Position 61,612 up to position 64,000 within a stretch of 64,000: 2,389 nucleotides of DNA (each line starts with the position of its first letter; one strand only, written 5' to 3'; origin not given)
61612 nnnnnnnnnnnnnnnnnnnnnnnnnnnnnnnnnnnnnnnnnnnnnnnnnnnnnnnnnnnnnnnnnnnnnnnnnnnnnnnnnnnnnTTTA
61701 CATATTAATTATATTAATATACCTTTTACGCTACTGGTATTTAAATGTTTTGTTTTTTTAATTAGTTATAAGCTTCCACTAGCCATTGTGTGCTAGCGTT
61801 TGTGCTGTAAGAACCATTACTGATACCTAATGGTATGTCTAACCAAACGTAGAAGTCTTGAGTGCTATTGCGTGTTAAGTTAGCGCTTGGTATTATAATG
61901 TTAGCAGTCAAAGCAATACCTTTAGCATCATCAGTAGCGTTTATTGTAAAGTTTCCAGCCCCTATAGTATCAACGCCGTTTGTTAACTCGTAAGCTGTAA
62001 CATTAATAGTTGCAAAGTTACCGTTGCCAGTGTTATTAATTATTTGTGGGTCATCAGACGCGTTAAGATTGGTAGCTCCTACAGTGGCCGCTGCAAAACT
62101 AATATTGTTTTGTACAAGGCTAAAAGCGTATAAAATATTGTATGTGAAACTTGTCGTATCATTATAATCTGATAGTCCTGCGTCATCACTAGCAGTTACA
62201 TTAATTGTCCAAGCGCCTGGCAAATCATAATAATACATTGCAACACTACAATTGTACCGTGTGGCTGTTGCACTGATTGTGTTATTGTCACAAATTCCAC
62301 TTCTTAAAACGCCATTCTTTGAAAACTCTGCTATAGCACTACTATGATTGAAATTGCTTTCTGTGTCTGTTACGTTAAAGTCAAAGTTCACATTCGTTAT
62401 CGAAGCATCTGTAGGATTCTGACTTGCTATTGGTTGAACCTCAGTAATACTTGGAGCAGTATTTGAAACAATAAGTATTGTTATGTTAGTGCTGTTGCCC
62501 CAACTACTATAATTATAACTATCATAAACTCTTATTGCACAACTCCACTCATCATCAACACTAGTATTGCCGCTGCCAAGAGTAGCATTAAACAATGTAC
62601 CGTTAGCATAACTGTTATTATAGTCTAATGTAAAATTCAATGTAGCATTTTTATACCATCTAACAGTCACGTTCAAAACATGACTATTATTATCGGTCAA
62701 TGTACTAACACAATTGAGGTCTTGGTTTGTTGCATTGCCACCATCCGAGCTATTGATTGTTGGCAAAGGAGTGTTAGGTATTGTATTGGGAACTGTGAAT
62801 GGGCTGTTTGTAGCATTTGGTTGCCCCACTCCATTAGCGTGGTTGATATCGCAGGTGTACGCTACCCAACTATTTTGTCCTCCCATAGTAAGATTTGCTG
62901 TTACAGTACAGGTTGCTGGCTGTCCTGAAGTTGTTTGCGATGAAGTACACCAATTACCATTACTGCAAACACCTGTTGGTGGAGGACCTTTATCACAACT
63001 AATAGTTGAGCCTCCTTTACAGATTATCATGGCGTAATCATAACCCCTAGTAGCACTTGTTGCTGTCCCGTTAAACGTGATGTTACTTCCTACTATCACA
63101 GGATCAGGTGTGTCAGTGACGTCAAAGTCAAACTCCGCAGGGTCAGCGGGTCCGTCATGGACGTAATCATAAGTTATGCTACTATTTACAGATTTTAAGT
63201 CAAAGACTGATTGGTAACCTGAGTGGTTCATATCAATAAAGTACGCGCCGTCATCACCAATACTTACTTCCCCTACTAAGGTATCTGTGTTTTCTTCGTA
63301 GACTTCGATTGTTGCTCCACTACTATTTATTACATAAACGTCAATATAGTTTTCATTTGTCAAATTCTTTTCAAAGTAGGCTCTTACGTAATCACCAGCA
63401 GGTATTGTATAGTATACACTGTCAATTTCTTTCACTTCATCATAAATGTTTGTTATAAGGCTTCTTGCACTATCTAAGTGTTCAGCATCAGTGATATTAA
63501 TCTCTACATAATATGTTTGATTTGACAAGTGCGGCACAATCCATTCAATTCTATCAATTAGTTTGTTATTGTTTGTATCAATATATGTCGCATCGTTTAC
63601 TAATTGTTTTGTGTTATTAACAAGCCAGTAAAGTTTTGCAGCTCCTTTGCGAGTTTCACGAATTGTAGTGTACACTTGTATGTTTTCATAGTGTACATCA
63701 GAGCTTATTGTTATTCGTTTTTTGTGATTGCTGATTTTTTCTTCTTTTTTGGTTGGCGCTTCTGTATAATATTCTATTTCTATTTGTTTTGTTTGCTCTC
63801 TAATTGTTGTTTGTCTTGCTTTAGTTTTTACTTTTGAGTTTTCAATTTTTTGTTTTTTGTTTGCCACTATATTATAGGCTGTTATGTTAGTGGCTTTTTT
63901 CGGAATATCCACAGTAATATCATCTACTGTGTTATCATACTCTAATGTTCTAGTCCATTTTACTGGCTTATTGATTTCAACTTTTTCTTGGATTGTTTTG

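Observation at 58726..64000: Cluster of N-glycosylation-rich surface proteins including two tandem paralogs with a near-identical 3' ~0.45 kb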

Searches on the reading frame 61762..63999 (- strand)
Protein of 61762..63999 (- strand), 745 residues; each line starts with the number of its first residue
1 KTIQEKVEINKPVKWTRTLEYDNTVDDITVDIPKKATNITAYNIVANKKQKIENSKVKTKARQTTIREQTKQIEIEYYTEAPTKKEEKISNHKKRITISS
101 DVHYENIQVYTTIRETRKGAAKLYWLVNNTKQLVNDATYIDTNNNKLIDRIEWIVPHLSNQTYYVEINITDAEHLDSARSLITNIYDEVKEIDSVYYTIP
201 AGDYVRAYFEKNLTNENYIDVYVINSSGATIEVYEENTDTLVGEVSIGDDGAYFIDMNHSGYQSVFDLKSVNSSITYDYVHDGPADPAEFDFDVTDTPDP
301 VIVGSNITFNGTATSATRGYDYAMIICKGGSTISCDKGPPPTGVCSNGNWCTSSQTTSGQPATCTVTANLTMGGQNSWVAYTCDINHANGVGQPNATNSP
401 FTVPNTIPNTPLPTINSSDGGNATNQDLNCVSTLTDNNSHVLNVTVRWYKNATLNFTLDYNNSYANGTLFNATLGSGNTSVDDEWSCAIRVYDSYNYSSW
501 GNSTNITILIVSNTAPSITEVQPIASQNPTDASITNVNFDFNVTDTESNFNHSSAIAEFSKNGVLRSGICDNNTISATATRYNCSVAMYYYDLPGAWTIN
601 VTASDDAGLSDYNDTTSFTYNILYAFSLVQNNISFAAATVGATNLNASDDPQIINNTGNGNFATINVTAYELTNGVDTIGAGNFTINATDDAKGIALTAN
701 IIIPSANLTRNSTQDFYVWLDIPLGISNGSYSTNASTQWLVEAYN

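Call 7: search_protein_families(library=pfam, proteins=[window:61762-63999:-], max_evalue=1)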
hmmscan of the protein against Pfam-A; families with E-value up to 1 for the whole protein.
window:61762-63999:- (745 aa): 3 families
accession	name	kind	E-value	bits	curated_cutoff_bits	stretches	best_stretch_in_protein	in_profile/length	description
PF19524.4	DUF6054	-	0.021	15.1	27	1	483-525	41-80/111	Family of unknown function (DUF6054)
PF18911.6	PKD_4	-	0.36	11.4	27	1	587-619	52-84/85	PKD domain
PF15147.11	DUF4578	-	0.61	11.2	27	0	46-127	17-101/126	Domain of unknown function (DUF4578)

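Call 8: search_protein_families(library=ncbifam, proteins=[window:61762-63999:-], max_evalue=1)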
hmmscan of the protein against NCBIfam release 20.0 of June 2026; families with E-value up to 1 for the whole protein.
window:61762-63999:- (745 aa): 0 families
